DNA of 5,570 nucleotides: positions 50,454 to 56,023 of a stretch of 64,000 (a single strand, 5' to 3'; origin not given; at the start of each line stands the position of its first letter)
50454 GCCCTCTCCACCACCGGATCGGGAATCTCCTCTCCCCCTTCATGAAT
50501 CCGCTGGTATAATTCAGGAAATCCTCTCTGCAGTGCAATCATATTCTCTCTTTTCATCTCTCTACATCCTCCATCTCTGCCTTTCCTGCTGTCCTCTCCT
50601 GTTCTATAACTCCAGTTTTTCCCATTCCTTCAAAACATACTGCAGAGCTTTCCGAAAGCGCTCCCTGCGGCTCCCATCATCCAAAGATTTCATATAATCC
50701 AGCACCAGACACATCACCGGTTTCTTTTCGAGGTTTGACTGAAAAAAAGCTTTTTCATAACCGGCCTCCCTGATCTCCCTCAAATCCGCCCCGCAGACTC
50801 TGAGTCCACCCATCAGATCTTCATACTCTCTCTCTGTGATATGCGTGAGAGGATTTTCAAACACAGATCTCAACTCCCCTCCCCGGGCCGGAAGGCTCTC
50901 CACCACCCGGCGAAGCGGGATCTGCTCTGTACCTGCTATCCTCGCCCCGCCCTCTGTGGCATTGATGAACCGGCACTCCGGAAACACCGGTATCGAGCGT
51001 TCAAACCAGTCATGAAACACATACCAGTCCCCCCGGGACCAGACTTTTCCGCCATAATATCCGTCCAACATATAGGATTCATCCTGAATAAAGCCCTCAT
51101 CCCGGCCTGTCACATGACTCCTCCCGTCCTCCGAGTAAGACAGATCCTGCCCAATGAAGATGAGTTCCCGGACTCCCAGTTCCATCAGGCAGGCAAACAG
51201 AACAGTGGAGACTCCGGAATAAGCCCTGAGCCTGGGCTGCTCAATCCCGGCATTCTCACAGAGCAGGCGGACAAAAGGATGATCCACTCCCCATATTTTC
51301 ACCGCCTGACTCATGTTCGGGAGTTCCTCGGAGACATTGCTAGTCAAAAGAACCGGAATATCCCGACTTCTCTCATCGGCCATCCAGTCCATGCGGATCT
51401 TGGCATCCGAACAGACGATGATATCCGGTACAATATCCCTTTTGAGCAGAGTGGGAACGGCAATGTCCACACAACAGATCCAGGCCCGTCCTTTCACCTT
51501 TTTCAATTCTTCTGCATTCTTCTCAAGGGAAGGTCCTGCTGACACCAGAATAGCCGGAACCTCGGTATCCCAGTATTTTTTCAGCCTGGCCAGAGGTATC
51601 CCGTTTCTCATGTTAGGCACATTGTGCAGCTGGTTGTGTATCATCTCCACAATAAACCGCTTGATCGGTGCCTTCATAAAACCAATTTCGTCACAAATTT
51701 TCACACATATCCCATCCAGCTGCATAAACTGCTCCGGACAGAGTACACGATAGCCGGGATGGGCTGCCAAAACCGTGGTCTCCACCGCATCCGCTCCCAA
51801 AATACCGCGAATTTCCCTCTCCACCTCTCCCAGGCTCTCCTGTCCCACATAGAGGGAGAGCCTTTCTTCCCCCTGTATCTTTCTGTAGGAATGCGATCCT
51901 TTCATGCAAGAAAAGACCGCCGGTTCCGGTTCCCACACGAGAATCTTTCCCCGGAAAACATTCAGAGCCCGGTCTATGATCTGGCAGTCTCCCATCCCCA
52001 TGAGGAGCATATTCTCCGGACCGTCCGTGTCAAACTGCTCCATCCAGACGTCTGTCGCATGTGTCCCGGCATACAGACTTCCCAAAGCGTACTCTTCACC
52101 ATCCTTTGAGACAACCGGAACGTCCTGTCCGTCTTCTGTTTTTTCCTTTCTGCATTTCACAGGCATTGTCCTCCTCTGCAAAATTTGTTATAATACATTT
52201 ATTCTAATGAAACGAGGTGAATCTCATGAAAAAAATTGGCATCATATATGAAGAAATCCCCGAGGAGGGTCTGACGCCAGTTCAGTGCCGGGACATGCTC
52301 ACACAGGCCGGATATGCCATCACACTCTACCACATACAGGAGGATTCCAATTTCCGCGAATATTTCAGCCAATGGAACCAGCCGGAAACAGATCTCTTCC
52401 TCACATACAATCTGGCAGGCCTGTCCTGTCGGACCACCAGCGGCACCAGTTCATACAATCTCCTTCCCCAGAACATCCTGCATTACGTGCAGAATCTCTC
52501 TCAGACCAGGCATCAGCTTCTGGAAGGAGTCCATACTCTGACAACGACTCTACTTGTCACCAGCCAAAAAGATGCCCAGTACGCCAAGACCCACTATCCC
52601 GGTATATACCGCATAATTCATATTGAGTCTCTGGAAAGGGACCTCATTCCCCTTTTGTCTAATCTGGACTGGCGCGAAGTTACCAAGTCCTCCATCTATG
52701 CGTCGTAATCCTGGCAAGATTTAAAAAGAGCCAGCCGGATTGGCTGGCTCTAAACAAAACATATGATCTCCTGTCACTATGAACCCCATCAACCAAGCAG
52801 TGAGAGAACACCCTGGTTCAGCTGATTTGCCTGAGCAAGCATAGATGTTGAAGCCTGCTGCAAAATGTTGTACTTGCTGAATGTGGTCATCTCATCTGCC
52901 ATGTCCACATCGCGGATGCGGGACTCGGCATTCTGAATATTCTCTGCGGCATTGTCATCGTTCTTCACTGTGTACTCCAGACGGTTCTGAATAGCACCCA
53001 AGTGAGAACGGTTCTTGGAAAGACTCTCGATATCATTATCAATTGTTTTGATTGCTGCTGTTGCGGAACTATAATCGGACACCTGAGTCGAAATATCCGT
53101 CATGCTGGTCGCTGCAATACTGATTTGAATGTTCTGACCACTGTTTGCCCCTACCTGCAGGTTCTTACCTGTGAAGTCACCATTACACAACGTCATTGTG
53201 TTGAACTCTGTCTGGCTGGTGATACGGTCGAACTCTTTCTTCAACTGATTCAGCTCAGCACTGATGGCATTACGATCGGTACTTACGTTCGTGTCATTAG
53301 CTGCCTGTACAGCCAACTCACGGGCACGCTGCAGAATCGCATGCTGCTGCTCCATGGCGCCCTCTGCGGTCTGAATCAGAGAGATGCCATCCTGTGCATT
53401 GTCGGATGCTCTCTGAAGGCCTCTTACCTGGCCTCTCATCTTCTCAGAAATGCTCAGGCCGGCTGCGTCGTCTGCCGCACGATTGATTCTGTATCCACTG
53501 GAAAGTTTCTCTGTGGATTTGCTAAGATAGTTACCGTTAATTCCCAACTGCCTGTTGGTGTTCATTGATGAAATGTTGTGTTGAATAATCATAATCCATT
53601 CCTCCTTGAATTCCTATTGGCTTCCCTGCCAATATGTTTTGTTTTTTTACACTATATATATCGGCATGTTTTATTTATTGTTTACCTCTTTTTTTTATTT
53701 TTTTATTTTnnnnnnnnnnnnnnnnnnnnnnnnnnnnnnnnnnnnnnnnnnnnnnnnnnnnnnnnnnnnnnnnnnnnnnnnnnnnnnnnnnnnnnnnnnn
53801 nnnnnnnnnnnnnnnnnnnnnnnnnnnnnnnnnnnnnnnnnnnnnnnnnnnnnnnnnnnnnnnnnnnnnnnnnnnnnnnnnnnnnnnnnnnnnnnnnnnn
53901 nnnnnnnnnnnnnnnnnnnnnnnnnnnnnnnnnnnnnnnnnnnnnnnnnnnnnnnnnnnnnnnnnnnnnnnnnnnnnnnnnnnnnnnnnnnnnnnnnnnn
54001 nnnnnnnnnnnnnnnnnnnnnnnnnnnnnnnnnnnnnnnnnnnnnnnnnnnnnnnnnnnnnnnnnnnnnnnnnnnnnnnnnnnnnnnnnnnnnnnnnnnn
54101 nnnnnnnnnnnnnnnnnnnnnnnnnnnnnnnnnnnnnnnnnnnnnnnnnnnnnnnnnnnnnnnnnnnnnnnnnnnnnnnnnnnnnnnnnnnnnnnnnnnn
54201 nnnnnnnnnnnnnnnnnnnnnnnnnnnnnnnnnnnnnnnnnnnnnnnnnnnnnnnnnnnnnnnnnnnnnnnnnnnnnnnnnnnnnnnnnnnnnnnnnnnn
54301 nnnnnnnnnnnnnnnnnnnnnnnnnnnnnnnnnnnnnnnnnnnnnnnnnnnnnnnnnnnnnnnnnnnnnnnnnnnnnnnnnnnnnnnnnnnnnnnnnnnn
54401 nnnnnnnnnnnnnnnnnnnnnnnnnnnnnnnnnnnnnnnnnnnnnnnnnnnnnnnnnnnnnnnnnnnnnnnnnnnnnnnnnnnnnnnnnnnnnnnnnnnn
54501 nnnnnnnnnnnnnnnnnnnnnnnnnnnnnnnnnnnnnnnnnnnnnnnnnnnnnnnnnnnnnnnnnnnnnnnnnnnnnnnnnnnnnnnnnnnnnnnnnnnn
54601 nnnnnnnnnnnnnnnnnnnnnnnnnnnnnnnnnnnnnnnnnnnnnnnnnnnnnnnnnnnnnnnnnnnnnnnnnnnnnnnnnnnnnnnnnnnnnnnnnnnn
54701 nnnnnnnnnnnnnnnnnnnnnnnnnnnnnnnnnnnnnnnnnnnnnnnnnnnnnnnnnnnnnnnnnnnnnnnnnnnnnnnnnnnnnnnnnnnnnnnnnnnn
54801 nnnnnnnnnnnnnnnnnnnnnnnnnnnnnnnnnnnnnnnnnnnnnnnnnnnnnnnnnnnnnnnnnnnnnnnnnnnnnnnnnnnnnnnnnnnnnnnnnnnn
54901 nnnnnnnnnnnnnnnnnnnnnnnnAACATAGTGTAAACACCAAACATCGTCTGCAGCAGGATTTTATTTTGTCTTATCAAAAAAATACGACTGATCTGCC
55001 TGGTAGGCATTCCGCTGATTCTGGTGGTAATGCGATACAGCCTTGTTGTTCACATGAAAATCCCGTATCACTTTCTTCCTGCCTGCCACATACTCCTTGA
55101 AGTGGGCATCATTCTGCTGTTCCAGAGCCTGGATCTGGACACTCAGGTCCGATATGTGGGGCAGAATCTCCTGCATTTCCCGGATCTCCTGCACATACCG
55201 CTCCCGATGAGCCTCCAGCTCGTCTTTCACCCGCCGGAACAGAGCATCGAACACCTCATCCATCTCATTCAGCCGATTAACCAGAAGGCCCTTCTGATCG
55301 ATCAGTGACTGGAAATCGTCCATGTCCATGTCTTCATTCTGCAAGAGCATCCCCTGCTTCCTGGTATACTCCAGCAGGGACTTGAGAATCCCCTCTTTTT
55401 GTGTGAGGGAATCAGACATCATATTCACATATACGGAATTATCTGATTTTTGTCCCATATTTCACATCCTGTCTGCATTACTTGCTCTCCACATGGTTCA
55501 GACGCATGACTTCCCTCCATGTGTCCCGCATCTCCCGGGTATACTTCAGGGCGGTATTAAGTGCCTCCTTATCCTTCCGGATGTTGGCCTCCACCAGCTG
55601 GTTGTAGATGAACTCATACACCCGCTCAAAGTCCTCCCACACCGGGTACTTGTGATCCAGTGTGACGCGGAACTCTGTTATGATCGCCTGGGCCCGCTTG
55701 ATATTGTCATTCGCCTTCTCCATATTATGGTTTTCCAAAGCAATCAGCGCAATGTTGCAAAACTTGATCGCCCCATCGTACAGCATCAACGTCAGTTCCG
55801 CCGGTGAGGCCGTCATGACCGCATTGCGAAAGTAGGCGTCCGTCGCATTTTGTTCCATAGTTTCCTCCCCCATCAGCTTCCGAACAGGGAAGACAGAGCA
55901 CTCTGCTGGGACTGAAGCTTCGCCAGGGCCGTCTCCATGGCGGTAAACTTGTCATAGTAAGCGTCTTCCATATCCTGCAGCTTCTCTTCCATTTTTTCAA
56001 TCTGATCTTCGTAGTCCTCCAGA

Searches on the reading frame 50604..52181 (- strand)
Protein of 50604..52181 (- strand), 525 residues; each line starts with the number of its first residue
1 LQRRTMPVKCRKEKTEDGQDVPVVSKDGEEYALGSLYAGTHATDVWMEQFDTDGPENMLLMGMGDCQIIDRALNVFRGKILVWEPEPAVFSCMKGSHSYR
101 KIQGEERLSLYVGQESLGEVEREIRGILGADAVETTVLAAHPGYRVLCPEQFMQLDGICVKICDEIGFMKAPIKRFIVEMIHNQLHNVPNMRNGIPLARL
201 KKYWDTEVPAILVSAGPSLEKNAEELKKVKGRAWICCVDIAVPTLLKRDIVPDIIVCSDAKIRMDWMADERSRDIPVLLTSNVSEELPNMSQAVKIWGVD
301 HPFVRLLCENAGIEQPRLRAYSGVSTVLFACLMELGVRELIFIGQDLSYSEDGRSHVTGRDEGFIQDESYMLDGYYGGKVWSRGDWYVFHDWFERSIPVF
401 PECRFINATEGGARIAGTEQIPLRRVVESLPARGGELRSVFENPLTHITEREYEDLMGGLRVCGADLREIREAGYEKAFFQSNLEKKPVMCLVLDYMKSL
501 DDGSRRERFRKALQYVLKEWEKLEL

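Call 5: search_protein_families(library=pfam, proteins=[window:50604-52181:-])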
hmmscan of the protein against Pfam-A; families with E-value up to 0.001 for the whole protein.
window:50604-52181:- (525 aa): 1 family
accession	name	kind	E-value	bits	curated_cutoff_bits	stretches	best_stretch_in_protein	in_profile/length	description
PF01973.23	MptE-like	-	1.5e-29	103.4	34.6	1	183-351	2-170/171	6-hydroxymethylpterin diphosphokinase MptE-like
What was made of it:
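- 50604..52181 (-): Maf-type (MptE-like) flagellin nonulosonate transferase, paralogue 3. MptE-like 1.5e-29 (call 5)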

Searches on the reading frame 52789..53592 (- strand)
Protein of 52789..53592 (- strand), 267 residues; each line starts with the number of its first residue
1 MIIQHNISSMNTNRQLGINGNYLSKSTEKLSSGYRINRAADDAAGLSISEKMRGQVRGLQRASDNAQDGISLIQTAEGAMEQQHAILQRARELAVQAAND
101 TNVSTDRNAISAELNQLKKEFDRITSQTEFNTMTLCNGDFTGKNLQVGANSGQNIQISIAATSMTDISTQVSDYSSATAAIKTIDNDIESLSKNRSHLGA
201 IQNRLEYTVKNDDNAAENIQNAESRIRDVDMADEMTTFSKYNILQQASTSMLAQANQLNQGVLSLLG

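Call 5: search_protein_families(library=pfam, proteins=[window:52789-53592:-])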
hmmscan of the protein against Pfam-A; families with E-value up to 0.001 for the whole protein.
window:52789-53592:- (267 aa): 2 families
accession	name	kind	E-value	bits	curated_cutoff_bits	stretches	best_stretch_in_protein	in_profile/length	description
PF00669.25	Flagellin_N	-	5.8e-44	150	26.6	1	3-139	1-137/139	Bacterial flagellin N-terminal helical region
PF00700.27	Flagellin_C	-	5.5e-28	97.6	23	1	181-266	1-86/86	Bacterial flagellin C-terminal helical region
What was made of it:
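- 52789..53592 (-): Flagellin (267 aa), the presumed glycosylation target. Flagellin_N 5.8e-44 and Flagellin_C 5.5e-28 (call 5)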

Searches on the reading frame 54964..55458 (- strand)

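Call 15: search_protein_families(library=pfam, proteins=[window:54964-55458:-])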
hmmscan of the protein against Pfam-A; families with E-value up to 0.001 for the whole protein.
window:54964-55458:- (164 aa): 1 family
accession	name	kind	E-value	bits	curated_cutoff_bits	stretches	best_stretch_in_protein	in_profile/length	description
PF05130.17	FlgN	-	1.2e-06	29.4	30.5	1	14-118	6-110/147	FlgN protein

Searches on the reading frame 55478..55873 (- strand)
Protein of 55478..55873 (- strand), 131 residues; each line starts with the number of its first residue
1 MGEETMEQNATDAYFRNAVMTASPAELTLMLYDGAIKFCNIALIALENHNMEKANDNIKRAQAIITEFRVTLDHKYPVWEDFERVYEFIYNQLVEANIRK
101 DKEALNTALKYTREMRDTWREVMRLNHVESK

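Call 15: search_protein_families(library=pfam, proteins=[window:55478-55873:-])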
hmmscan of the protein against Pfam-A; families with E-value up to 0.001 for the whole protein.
window:55478-55873:- (131 aa): 1 family
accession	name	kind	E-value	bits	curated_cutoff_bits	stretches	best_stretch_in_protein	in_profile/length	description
PF02561.19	FliS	-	3e-39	134.3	26.7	1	12-123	2-115/115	Flagellar protein FliS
